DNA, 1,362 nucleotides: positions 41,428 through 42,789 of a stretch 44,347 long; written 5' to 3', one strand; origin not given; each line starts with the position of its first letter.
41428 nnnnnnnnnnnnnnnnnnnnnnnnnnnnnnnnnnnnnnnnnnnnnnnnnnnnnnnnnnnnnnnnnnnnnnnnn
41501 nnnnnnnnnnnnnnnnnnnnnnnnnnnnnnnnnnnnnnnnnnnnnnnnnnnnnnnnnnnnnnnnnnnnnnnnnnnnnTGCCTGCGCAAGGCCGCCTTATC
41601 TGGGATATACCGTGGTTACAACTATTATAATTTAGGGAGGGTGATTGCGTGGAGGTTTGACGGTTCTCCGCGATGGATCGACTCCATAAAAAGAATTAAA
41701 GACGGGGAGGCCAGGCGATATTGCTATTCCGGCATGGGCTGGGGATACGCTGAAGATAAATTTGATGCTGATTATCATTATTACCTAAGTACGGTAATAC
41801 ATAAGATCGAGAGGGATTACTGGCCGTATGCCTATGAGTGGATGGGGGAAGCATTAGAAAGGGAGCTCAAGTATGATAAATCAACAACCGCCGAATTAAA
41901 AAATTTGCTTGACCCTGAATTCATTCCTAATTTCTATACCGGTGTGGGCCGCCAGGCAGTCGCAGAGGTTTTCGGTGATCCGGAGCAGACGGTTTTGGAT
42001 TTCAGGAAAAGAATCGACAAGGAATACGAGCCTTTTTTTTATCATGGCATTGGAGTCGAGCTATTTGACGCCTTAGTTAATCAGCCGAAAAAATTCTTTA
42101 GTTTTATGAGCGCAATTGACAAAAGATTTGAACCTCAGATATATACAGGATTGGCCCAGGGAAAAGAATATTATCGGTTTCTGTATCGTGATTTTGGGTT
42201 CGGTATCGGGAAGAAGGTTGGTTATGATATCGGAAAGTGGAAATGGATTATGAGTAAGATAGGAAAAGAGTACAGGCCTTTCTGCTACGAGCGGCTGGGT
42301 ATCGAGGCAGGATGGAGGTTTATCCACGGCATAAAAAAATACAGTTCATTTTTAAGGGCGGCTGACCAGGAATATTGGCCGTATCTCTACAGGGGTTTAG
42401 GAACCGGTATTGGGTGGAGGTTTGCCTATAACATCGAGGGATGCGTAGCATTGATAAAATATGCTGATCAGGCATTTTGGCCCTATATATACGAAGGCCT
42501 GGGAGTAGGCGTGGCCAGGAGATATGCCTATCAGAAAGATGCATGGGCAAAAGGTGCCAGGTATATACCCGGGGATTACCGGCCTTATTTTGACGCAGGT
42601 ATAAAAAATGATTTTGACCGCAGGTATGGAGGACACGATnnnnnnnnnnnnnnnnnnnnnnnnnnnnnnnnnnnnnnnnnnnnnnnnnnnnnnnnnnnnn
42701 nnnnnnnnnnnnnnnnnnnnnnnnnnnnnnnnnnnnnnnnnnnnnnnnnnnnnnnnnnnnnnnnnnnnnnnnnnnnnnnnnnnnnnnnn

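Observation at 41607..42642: Unassigned 34-residue tandem repeat (consensus [IVA]D.E[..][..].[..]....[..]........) at the C-termini of three GT-C-like proteins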

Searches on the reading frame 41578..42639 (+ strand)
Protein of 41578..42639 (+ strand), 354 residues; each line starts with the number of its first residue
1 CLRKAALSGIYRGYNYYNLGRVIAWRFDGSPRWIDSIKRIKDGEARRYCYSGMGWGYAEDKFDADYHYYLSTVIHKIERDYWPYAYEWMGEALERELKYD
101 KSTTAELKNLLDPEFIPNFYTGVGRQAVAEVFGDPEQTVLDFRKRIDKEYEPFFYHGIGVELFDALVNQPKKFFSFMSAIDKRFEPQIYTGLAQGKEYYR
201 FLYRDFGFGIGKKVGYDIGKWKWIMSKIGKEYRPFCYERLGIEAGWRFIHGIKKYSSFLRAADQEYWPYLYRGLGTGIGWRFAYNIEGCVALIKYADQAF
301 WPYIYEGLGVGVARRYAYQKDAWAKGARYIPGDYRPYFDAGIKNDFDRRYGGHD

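Call 7: search_protein_families(library=pfam, proteins=[window:41578-42639:+], max_evalue=10)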
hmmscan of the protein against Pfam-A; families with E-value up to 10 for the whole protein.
window:41578-42639:+ (354 aa): 2 families
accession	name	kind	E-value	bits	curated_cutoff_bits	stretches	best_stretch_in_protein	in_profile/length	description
PF09621.15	LcrR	-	0.19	11.6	21.2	0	8-42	23-57/138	Type III secretion system regulator (LcrR)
PF04355.18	BamE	-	0.7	10.2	23.2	1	36-73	8-45/71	Outer membrane protein assembly factor BamE domain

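Call 8: search_solved_structures(query=window:41578-42639:+, max_evalue=10)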
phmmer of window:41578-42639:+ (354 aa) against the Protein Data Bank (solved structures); distinct sequences matched with E-value up to 10: 0.

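Call 10: find_homologous_proteins(query=window:41578-42639:+, max_evalue=0.001)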
Query window:41578-42639:+ (354 aa): 3 proteins with E <= 0.001 among 1671 candidates.
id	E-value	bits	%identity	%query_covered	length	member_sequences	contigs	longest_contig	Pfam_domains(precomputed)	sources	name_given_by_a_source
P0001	8.9e-106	372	50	95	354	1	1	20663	-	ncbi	ncbi:hypothetical protein ACFL5X_02800 [Candidatus Omnitrophota bacterium]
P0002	4.9e-100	354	46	94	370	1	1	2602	-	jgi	-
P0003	2.4e-76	276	41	87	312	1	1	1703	-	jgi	jgi:hypothetical protein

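Call 12: find_encoding_contigs(protein=P0001, flank=10000, max_places=3)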
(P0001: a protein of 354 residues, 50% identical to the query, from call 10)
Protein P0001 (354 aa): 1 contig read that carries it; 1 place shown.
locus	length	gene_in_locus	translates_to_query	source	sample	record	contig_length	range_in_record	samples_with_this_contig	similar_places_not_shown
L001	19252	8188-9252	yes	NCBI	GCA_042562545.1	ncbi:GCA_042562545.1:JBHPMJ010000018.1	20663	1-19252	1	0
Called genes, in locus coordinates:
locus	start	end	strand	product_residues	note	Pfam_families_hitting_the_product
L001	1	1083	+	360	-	PF13176:TPR_7 (faint), PF23914:TPR_CcmH_CycH (weak), PF00515:TPR_1 (faint), PF13429:TPR_15 (weak), PF07719:TPR_2 (faint), PF14559:TPR_19, PF21033:RMD1-3 (weak), PF13431:TPR_17 (weak), +7 more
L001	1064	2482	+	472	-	PF02310:B12-binding, PF04055:Radical_SAM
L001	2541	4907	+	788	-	-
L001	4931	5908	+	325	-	PF04055:Radical_SAM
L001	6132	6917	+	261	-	PF04055:Radical_SAM, PF13186:SPASM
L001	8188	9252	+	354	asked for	-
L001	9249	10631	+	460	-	PF02310:B12-binding, PF04055:Radical_SAM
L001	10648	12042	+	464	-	PF02310:B12-binding, PF04055:Radical_SAM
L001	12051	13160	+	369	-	PF01266:DAO (weak), PF01593:Amino_oxidase (weak), PF13450:NAD_binding_8, PF03275:GLF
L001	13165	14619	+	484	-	PF13537:GATase_7, PF13522:GATase_6, PF00733:Asn_synthase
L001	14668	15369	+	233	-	PF00535:Glycos_transf_2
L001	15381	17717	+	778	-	PF13231:PMT_2 (weak)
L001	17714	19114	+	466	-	PF02310:B12-binding, PF04055:Radical_SAM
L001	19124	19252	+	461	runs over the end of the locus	PF02310:B12-binding, PF04055:Radical_SAM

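Call 25: predict_structure(alignment_id=A1)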
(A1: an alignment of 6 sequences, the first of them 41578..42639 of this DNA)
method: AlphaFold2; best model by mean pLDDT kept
length: 354 residues; sequences in the alignment: 6
mean_pLDDT: 76.6   pTM: 0.79
mean pLDDT of the five models: 76.6, 75.4, 74.9, 74.8, 73.7
residues with pLDDT >= 90: 114; 70-90: 141; 50-70: 49; < 50: 50
segments of 3 or more residues with pLDDT < 50: 1-18, 25-28, 54-63, 202-215, 351-354
pLDDT, mean of each block of 10 residues (from residue 1): 28 40 50 66 63 45 62 75 82 79 76 89 89 87 89 94 88 93 95 77 42 61 93 94 79 75 92 91 85 88 95 76 80 95 80 40
secondary structure, 60 per line:
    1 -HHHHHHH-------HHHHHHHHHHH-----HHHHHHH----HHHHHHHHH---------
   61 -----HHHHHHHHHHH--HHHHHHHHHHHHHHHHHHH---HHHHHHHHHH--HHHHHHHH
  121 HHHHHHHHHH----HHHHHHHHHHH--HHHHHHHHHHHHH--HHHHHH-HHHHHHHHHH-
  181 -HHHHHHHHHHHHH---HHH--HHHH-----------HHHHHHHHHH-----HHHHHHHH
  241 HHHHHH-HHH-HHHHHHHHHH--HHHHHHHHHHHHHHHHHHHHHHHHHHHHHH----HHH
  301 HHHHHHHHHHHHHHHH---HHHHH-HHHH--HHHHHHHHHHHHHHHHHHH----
elements in order: H2-8 H16-26 H32-38 H43-51 H66-76 H79-97 H101-110 H113-130 H135-145 H148-160 H163-168 H170-179 H182-194 H203-206 H218-227 H233-246 H252-261 H264-293 H298-316 H320-324 H326-329 H332-350

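Call 27: fold_search(model_id=the predicted structure, library=pdb)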
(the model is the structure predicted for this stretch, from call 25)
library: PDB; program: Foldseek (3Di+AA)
matches with E <= 10: 730; with E <= 0.001: 0
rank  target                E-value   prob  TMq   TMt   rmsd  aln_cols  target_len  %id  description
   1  5orm                  9.9e-03  0.95  0.22  0.22  21.8       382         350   14  Crystal structure of designed cPPR-Telo1 (released 2018-06-20)
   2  6s7i_B                2.6e-02  0.80  0.20  0.19  22.5       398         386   12  Arbitrium receptor from a Bacillus subtilis Katmira33 phage (released 2021-04-14)
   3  5orq_A                2.8e-02  0.91  0.25  0.24  16.4       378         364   12  Crystal structure of designed cPPR-Telo1 in complex with ssDNA (released 2018-06-20)
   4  2h4m_B                3.2e-02  0.89  0.24  0.14  16.9       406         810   13  Karyopherin Beta2/Transportin-M9NLS (released 2006-10-24)
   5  7sqc_J2               3.6e-02  0.80  0.21  0.17  21.7       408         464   11  Ciliary C1 central pair apparatus isolated from Chlamydomonas reinhardtii (released 2022-04-13)
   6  5i9h_A                3.9e-02  0.87  0.24  0.24  18.7       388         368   14  Crystal structure of designed pentatricopeptide repeat protein dPPR-U8G2 in complex with its target RNA U8G2 (released 2016-04-27)
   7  5xbk_B                4.6e-02  0.87  0.26  0.25  16.4       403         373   11  Crystal structure of human Importin4 (released 2018-02-14)
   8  5h2w_C                5.2e-02  0.75  0.22  0.20  21.6       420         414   10  Crystal structure of the karyopherin Kap60p bound to the SUMO protease Ulp1p (150-340) (released 2016-12-14)
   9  2qmr_D                5.4e-02  0.84  0.24  0.13  17.8       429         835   13  Karyopherin beta2/transportin (released 2007-10-30)
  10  5xah_A                5.6e-02  0.80  0.23  0.22  15.8       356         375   13  Crystal structure of human Importin4 (released 2018-02-14)
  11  5j3v_A                6.1e-02  0.77  0.23  0.13  17.5       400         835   14  Crystal structure of human Karyopherin-beta2 bound to the histone H3 tail (released 2016-09-21)
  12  6cri_B                6.3e-02  0.77  0.23  0.17  22.1       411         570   10  Structure of the cargo bound AP-1:Arf1:tetherin-Nef stable closed trimer (released 2018-08-01)
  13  9bv2_f                6.6e-02  0.98  0.37  0.20  10.7       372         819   13  M2B Midnolin-Proteasome (translocating) (released 2025-06-11)
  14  4p6z_B                6.6e-02  0.66  0.20  0.15  22.7       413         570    8  Crystal structure of the human BST2 cytoplasmic domain and the HIV-1 Vpu cytoplasmic domain bound to the clathrin adap (released 2014-05-21)
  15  4c0q_A                8.8e-02  0.85  0.28  0.16  14.6       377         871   11  Transportin 3 in complex with Ran(Q69L)GTP (released 2014-01-22)
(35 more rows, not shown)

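Call 28: search_protein_representatives(alignment_id=A1)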
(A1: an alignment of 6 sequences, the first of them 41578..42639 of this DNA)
Query: 6 sequences, 349 profile positions. Proteins with E-value up to 0.001 (for the whole library): 221; up to 1e-10: 78; up to 1e-30: 16. The best 150 are listed.
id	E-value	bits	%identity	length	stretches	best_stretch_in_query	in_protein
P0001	1.1e-164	564.2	-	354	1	5-347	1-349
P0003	2.5e-139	480.8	-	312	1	40-348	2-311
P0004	6.7e-131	453.1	-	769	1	3-340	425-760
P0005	2.8e-119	414.9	-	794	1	3-347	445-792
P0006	5.0e-119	414.0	-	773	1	8-342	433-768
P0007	5.3e-97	341.6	-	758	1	5-342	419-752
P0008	1.1e-78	281.4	-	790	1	9-342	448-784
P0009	6.3e-67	242.7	-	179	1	154-321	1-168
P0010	2.0e-51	191.7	-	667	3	228-314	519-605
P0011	6.2e-51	190.1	-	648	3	219-346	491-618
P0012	1.2e-44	169.4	-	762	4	211-308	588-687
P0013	9.4e-44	166.5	-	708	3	209-343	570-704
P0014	2.9e-43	164.9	-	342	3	221-339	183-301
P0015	7.1e-33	130.7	-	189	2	246-339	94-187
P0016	2.9e-31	125.4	-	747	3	246-339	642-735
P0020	3.3e-25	105.5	-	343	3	218-344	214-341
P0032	8.3e-20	87.7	-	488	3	224-330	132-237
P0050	8.0e-15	71.3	-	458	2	222-334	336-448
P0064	3.8e-12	62.5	-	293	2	69-170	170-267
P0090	4.6e-10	55.7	-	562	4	34-134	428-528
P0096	1.2e-09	54.3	-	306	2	78-189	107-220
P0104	2.4e-09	53.3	-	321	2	97-193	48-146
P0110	4.4e-09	52.5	-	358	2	217-308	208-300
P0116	1.1e-08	51.2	-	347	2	8-155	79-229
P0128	7.2e-08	48.5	-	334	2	221-337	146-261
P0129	8.3e-08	48.3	-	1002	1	202-344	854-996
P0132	1.2e-07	47.7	-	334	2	208-319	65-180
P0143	1.4e-06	44.3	-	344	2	44-204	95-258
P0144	1.8e-06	43.9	-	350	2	255-342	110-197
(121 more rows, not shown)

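Call 33: search_protein_families(library=pfam, alignment_id=A2, max_evalue=0.01)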
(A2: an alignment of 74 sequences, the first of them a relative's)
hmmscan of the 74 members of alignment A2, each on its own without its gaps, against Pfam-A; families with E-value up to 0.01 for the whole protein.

A. member 1, P0004 (769 aa): 1 family
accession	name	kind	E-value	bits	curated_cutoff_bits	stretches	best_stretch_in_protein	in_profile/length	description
PF13231.12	PMT_2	-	0.00016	22.4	26.1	1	76-225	13-160/160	Dolichyl-phosphate-mannose-protein mannosyltransferase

B. families by the number of members that match (of 74 scanned): 12 families
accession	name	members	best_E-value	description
PF13231.12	PMT_2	25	6.1e-14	Dolichyl-phosphate-mannose-protein mannosyltransferase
PF08012.16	DUF1702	5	1.9e-32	Protein of unknown function (DUF1702)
PF13414.12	TPR_11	1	6.4e-07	TPR repeat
PF21278.2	YlmH_1st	1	4.6e-05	YlmH, N-terminal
PF03901.23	Glyco_transf_22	1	0.00033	Alg9-like mannosyltransferase family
PF07719.23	TPR_2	1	0.00055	Tetratricopeptide repeat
PF16927.11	HisKA_7TM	1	0.00079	N-terminal 7TM region of histidine kinase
PF00557.29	Peptidase_M24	1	0.006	Metallopeptidase family M24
PF02322.20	Cyt_bd_oxida_II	1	0.007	Cytochrome bd terminal oxidase subunit II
PF02411.20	MerT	1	0.0079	MerT mercuric transport protein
PF20594.3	DUF6794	1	0.0079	Domain of unknown function (DUF6794)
PF13424.12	TPR_12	1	0.0093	Tetratricopeptide repeat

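Call 34: search_protein_families(library=pfam, proteins=[P0014, P0020, P0096, P0104, P0110, P0116, P0128, P0132, P0144, P0064], max_evalue=0.01)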
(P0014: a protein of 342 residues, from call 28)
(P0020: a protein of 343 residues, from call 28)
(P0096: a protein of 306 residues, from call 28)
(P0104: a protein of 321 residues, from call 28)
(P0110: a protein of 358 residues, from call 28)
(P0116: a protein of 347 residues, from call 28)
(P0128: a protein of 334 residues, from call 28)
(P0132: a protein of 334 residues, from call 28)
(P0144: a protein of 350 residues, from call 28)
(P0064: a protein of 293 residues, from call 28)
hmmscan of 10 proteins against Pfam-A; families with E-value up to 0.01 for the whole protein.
P0014 (342 aa): 1 family
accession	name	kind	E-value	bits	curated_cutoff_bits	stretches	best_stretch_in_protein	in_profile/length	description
PF02322.20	Cyt_bd_oxida_II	-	0.007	16.2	35.6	0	25-114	194-264/302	Cytochrome bd terminal oxidase subunit II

P0020 (343 aa): 0 families

P0096 (306 aa): 0 families

P0104 (321 aa): 1 family
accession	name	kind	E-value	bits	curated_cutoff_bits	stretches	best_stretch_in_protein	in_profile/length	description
PF08012.16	DUF1702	-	1.4e-27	96.9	25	1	27-294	35-306/319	Protein of unknown function (DUF1702)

P0110 (358 aa): 0 families

P0116 (347 aa): 0 families

P0128 (334 aa): 1 family
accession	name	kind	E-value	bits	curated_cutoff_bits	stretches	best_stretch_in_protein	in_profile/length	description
PF08012.16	DUF1702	-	1.9e-32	112.9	25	1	37-324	22-317/319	Protein of unknown function (DUF1702)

P0132 (334 aa): 2 families
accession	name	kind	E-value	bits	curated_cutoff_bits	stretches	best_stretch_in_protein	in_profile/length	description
PF08012.16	DUF1702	-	2.4e-24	86.2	25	1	44-274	30-267/319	Protein of unknown function (DUF1702)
PF20594.3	DUF6794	-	0.0079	16.6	27.1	0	93-121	38-66/83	Domain of unknown function (DUF6794)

P0144 (350 aa): 0 families

P0064 (293 aa): 0 families

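Call 36: search_protein_families(library=ncbifam, proteins=[P0104, P0128, P0132, P0014, P0020, P0010], max_evalue=0.01)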
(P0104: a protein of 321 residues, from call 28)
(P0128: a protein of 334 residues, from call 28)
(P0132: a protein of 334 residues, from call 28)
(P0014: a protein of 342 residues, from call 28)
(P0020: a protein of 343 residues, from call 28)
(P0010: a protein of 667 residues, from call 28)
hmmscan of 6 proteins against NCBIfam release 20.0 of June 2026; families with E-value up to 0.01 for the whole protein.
P0104 (321 aa): 0 families

P0128 (334 aa): 1 family
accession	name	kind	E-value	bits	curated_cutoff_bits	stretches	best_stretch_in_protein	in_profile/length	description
NF009177.0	PRK12525.1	subfamily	0.0011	18.9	266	0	7-62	35-92/168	RNA polymerase sigma factor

P0132 (334 aa): 0 families

P0014 (342 aa): 1 family
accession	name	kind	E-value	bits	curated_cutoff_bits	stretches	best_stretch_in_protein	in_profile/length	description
NF045951.1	MAG0110_fam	subfamily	0.0016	17.7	98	1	25-110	22-103/237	MAG0110 family membrane protein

P0020 (343 aa): 0 families

P0010 (667 aa): 1 family
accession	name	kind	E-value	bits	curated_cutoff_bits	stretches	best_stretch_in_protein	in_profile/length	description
TIGR04154.1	archaeo_STT3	subfamily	0.00035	19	450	1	90-215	102-220/831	oligosaccharyl transferase, archaeosortase A system-associated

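Call 48: search_solved_structures(query=A4, max_evalue=1)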
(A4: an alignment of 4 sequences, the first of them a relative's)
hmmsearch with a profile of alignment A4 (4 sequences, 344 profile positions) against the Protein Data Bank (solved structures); distinct sequences matched with E-value up to 1: 2.
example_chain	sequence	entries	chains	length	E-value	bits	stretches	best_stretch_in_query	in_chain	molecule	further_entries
2fnp_A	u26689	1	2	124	0.29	13.3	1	249-307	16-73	Staphylococcal accessory regulator A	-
2l60_A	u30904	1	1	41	0.71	12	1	112-142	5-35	Peptide YY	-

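Call 49: search_solved_structures(query=A1, max_evalue=1)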
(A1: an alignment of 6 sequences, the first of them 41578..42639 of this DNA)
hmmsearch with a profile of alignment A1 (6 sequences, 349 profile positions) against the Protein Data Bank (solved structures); distinct sequences matched with E-value up to 1: 1.
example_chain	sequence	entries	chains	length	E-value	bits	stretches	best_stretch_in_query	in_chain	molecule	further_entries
7zk1_A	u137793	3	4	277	0.48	12.8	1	25-91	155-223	Cystinosin homolog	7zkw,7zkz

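Call 71: list_cluster_members(proteins=[P0128, P0104, P0132, P0143, P0032, P0050, P0090, P0010, P0016, P0129])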
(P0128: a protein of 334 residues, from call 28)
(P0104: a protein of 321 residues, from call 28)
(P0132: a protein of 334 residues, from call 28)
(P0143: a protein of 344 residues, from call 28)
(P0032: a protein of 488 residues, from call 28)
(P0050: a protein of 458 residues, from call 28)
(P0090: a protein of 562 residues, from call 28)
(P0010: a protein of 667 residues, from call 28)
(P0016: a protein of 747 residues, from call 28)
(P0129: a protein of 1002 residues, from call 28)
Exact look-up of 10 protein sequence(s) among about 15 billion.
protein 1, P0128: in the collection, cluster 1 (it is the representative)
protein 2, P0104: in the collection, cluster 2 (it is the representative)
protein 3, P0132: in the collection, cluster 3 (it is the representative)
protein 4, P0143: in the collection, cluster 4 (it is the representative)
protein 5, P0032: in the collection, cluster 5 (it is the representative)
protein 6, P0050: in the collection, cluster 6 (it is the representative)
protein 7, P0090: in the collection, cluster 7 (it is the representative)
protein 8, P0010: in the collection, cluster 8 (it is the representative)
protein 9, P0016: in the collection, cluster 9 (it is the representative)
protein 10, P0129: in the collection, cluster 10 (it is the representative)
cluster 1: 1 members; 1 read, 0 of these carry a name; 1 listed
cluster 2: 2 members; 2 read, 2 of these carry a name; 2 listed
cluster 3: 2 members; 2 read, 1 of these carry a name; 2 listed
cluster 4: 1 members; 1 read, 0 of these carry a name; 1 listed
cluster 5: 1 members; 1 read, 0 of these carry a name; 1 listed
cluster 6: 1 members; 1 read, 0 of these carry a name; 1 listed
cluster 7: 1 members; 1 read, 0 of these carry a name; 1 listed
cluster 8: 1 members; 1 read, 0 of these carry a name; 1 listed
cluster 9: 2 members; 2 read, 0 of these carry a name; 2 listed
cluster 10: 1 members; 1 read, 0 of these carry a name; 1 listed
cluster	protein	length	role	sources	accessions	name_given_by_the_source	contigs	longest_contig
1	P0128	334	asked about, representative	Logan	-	-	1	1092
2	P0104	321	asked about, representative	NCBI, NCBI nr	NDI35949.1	DUF1702 family protein [Chengkuizengella sediminis]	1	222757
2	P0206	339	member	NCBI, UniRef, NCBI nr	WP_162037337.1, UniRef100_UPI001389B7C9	DUF1702 family protein [Chengkuizengella sediminis] | DUF1702 family protein n=1 Tax=Chengkuizengella sediminis TaxID=1885917 ...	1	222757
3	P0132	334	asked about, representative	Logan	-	-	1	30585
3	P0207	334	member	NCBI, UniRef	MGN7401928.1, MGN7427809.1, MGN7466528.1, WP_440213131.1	DUF1702 family protein [Cytobacillus praedii] | DUF1702 family protein n=1 Tax=Cytobacillus praedii TaxID=1742358 RepID=UPI003F81FFC8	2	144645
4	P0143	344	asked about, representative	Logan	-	-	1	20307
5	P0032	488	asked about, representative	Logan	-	-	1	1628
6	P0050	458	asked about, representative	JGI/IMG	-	-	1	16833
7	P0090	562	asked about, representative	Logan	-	-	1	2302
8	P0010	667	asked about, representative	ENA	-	-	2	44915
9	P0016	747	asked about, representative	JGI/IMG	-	-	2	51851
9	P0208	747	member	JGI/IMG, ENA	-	-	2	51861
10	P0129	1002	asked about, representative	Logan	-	-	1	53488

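Call 72: find_encoding_contigs(protein=P0104, flank=8000, max_places=1)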
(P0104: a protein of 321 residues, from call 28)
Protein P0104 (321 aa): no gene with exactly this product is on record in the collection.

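Call 73: find_encoding_contigs(protein=P0143, flank=8000, max_places=1)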
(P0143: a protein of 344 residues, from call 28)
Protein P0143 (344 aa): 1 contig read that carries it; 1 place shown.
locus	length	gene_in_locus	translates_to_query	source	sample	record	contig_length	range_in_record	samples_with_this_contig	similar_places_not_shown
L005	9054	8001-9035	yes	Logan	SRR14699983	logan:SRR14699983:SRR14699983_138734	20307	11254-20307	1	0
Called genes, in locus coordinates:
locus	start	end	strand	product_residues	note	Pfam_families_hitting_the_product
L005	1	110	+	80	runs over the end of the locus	PF23297:ACP_SdgA_C (weak), PF00550:PP-binding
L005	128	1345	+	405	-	PF00109:ketoacyl-synt, PF00108:Thiolase_N (faint), PF02801:Ketoacyl-synt_C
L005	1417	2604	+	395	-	PF00109:ketoacyl-synt, PF02801:Ketoacyl-synt_C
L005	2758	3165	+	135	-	PF07977:FabA, PF22818:ApeI-like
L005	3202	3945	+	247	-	PF00106:adh_short, PF08659:KR, PF23441:SDR (weak), PF13561:adh_short_C2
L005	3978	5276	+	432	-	PF00109:ketoacyl-synt, PF00108:Thiolase_N (faint), PF08545:ACP_syn_III (faint), PF02801:Ketoacyl-synt_C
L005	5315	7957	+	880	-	PF01839:FG-GAP (faint), PF13517:FG-GAP_3, PF07593:UnbV_ASPIC, PF07719:TPR_2 (faint), PF13181:TPR_8 (faint), PF13414:TPR_11 (faint), PF13428:TPR_14 (faint), PF13432:TPR_16 (faint), +1 more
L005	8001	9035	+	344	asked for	PF08012:DUF1702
